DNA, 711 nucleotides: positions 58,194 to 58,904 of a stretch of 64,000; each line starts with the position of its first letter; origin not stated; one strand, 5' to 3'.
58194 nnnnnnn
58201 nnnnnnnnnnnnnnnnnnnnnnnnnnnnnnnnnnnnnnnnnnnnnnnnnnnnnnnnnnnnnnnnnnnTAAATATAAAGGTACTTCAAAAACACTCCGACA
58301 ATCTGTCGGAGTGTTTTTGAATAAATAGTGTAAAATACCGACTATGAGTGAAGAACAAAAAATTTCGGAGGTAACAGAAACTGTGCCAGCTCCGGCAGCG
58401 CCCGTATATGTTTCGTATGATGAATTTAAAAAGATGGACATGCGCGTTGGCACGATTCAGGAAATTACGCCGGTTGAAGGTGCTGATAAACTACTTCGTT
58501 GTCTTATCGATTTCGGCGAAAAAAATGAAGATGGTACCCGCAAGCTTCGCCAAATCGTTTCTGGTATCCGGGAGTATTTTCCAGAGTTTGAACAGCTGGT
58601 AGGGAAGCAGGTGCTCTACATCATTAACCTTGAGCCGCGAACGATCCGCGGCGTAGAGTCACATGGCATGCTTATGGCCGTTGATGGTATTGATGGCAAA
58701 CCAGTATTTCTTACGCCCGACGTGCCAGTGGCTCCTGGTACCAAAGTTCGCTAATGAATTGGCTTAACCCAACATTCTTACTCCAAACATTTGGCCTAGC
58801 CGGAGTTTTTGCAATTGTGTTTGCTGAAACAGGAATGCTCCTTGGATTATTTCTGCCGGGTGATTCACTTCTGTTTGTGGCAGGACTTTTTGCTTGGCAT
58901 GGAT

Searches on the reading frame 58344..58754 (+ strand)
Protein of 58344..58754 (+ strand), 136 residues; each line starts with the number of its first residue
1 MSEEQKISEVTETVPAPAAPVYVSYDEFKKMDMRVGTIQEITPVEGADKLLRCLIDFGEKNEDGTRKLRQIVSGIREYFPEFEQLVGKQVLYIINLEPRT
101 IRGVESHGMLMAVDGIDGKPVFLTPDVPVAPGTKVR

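Call 74: search_protein_families(library=pfam, proteins=[window:58344-58754:+], max_evalue=0.01)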
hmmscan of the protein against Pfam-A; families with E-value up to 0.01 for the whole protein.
window:58344-58754:+ (136 aa): 1 family
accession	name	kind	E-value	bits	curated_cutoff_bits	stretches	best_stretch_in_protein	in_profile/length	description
PF01588.26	tRNA_bind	-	1.4e-23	83.2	27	1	33-134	1-96/96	Putative tRNA binding domain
